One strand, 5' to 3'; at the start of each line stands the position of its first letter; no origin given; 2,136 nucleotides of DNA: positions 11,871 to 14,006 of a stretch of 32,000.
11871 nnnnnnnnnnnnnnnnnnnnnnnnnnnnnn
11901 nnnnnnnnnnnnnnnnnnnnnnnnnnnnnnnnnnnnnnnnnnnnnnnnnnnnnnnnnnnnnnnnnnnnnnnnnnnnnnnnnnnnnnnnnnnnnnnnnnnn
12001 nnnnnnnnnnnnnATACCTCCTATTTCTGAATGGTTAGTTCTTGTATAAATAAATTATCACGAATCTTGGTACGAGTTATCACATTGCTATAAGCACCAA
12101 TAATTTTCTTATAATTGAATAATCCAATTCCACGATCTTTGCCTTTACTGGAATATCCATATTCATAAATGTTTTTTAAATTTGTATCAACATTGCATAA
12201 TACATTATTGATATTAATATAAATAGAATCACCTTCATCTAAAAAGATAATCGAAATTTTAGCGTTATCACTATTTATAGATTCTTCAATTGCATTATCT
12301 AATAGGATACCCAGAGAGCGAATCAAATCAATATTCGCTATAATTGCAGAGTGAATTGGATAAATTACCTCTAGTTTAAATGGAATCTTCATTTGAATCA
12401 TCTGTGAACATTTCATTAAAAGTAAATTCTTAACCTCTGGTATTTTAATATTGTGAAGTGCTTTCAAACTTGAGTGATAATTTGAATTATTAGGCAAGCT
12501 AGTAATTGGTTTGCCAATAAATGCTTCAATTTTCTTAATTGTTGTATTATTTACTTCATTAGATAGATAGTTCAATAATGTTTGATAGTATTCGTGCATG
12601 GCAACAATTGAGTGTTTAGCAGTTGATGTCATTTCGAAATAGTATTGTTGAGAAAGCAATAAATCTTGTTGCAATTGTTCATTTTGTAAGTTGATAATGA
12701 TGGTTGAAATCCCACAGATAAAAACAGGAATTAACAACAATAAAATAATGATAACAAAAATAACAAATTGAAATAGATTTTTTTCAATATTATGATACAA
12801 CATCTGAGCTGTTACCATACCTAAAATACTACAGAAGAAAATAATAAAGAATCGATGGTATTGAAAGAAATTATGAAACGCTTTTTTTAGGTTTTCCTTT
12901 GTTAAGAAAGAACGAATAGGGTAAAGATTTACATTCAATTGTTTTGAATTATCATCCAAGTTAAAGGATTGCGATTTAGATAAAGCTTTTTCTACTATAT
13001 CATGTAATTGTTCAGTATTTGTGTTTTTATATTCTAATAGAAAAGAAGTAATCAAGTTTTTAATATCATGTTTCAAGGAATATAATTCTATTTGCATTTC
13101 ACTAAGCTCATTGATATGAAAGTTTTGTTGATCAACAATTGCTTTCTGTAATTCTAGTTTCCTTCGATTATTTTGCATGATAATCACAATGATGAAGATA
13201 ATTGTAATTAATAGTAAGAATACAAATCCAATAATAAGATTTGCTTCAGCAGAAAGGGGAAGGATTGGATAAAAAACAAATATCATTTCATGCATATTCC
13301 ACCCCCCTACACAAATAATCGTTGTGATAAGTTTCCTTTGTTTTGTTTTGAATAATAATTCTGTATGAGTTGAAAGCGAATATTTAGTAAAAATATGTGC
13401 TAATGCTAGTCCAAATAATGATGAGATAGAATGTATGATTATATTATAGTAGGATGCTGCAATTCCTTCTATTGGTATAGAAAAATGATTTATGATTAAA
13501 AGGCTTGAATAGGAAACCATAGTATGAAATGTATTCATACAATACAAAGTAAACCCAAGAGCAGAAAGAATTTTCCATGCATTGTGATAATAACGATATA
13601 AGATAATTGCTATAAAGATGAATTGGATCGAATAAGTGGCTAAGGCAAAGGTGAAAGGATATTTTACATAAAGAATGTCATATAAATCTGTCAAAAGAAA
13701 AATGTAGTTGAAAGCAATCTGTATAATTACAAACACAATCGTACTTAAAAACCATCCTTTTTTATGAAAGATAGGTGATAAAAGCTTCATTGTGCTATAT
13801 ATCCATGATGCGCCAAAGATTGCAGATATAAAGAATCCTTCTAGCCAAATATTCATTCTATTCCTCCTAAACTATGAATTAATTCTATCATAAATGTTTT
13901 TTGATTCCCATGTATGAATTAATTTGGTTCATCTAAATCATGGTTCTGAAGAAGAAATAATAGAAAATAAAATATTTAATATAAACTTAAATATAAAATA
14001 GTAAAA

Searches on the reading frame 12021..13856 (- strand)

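Call 64: search_protein_families(library=pfam, proteins=[window:12021-13856:-], max_evalue=0.001)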
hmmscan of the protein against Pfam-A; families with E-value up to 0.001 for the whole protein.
window:12021-13856:- (611 aa): 1 family
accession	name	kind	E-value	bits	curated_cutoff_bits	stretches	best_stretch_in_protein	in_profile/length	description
PF14501.12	HATPase_c_5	-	2.5e-12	47.1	22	1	507-610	2-102/102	GHKL domain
